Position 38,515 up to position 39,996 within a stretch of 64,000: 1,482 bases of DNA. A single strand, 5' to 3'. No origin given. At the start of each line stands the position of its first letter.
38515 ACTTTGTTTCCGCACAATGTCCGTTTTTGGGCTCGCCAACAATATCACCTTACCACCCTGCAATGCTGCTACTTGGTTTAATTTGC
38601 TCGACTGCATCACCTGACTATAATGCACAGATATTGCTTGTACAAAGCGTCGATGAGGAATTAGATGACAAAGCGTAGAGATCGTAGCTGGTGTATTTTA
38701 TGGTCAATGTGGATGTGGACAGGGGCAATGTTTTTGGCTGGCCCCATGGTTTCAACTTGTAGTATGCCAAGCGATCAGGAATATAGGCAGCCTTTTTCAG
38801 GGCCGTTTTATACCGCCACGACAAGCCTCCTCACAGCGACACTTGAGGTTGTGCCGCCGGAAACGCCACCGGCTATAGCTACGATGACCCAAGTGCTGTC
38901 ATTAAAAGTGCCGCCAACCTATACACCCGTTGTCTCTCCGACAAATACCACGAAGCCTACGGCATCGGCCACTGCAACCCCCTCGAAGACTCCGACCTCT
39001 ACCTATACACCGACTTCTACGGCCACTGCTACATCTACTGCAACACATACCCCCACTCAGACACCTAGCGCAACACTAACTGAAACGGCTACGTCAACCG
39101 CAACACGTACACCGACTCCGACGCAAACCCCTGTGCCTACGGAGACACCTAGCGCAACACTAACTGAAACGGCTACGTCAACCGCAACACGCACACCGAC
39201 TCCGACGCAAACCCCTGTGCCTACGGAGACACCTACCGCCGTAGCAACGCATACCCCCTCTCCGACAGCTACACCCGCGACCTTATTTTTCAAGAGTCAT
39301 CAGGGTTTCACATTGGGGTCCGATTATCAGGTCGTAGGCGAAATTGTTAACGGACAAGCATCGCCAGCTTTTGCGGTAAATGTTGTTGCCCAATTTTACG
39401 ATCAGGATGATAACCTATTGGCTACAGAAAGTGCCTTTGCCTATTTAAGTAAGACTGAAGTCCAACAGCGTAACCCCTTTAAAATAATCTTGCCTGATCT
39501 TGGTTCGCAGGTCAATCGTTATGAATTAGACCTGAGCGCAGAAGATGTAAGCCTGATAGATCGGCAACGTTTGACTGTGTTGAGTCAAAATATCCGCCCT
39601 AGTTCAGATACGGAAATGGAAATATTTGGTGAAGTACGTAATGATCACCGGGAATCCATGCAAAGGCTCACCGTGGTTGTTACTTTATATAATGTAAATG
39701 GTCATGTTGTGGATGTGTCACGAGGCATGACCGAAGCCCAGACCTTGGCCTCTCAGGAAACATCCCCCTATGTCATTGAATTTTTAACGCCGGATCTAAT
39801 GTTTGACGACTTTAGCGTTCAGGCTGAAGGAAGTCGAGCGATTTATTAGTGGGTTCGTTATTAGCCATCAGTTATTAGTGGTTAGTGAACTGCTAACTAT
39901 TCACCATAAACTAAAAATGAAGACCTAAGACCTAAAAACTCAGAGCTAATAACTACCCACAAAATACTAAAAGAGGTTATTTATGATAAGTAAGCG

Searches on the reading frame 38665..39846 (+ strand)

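Call 87: search_protein_families(library=pfam, proteins=[window:38665-39846:+], max_evalue=0.0001)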
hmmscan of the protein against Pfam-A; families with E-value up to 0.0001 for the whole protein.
window:38665-39846:+ (394 aa): 1 family
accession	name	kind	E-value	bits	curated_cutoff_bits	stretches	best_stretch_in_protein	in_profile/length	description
PF11906.13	DUF3426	-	1.8e-06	28.6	27.7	0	297-365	46-115/147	Protein of unknown function (DUF3426)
